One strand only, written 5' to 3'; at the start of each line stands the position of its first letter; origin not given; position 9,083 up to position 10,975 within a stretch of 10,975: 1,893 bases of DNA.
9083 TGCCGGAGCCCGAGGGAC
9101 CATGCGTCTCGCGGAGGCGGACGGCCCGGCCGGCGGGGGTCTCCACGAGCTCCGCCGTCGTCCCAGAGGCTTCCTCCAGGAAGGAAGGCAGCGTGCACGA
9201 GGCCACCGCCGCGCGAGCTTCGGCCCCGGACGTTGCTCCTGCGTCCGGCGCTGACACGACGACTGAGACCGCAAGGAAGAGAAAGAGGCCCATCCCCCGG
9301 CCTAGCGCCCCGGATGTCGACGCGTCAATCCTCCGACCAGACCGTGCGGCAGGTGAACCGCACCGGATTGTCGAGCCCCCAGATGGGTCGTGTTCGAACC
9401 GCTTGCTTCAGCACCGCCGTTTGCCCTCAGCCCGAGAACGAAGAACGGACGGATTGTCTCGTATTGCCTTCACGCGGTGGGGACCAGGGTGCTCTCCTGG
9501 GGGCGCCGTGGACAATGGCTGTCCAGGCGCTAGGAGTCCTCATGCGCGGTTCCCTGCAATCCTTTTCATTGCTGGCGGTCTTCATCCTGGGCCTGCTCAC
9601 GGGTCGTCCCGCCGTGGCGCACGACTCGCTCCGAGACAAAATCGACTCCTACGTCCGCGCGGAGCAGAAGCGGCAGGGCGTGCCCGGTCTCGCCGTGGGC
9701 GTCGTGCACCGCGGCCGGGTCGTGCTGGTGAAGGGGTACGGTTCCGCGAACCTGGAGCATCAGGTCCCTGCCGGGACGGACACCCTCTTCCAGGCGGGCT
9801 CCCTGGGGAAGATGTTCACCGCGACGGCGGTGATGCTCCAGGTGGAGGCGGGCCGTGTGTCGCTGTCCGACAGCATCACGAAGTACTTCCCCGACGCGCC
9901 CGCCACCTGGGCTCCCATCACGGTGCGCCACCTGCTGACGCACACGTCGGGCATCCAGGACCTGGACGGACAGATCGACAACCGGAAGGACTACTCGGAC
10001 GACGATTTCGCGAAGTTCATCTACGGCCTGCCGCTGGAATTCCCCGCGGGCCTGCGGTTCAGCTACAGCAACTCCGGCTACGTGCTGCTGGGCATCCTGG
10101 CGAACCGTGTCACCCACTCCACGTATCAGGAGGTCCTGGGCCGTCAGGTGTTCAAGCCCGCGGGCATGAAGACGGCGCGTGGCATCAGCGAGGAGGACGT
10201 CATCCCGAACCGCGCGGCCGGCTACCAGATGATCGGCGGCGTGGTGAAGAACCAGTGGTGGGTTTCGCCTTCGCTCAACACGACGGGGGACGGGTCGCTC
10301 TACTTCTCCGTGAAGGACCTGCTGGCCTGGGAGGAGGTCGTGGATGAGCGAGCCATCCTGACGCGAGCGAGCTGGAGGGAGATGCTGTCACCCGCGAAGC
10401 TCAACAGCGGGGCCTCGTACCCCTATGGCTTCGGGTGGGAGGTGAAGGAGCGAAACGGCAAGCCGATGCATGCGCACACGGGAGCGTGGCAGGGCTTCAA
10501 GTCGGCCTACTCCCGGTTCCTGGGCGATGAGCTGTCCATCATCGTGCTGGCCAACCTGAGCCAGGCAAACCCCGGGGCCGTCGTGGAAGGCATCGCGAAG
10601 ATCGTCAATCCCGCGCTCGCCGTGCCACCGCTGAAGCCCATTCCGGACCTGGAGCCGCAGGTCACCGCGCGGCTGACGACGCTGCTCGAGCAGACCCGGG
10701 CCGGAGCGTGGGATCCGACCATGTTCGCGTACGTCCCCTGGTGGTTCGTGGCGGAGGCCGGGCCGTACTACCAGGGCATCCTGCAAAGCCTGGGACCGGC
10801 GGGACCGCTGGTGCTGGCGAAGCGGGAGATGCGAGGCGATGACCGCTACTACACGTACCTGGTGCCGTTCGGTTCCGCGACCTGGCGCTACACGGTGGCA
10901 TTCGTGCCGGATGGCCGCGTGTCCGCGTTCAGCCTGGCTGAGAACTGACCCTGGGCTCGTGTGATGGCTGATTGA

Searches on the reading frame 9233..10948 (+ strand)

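Call 3: search_protein_families(library=pfam, proteins=[window:9233-10948:+], max_evalue=0.1)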
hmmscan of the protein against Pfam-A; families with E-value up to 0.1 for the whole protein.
window:9233-10948:+ (571 aa): 2 families
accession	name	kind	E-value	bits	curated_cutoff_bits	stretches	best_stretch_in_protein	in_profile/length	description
PF00144.29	Beta-lactamase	-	4e-66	223.9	27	1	137-450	1-318/329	Beta-lactamase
PF13354.11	Beta-lactamase2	-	0.068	12.9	22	0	181-216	16-51/214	Beta-lactamase enzyme family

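Call 4: search_protein_families(library=ncbifam, proteins=[window:9233-10948:+], max_evalue=0.1)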
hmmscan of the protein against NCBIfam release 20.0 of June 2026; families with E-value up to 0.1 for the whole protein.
window:9233-10948:+ (571 aa): 49 families (the best 25 are shown)
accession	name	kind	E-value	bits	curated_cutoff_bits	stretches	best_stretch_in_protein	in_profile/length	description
NF009622.0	PRK13128.1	equivalog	3.7e-38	131.3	443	1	135-470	7-338/518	D-aminopeptidase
NF033085.1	bla_class_C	equivalog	1.4e-27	96.5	415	1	132-332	3-200/356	class C beta-lactamase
NF045671.1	blaPNC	exception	4e-24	85.2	750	1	130-338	42-247/401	PNC family class C beta-lactamase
NF012173.1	CMY2-MIR-ACT-EC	exception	1.2e-21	77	680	1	127-404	22-293/380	CMY2/MIR/ACT/EC family class C beta-lactamase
NF041665.1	blaPSZ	exception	2.9e-20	72.6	850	1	134-371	28-257/379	PSZ family class C beta-lactamase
NF000185.2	BlaEC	exception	6.3e-20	71.4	850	1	135-314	26-202/377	BlaEC family class C beta-lactamase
NF007943.0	PRK10662.1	equivalog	1.5e-19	69.8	266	1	116-366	16-266/380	D-alanyl-D-alanine-carboxypeptidase/endopeptidase AmpH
NF038238.1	blaBUT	exception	1.8e-19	70.1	850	1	129-316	26-210/383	BUT family class C beta-lactamase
NF038069.1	blaIDC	exception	3.6e-19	68.9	850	1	107-333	11-235/395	IDC family class C beta-lactamase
NF000385.4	blaACT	exception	3.9e-19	68.9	810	1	127-404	22-293/380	ACT family cephalosporin-hydrolyzing class C beta-lactamase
NF000191.1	CMY2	exception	8.7e-19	67.5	800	1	131-313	26-205/381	CMY-2 family class C beta-lactamase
NF012102.1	blaDHA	exception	9.7e-19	67.7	800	1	127-405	21-293/379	DHA family class C beta-lactamase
NF038089.1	blaYRC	exception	5.2e-18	65.1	870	1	134-404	29-293/381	YRC family class C beta-lactamase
NF000397.2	blaACC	exception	7.2e-18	64.8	850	1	130-332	27-225/385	ACC family cephalosporin-hydrolyzing class C beta-lactamase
NF041662.1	ampC_Kaer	exception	7.8e-18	64.4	825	1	128-312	23-204/381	AmpC-Kaer family extended-spectrum class C beta-lactamase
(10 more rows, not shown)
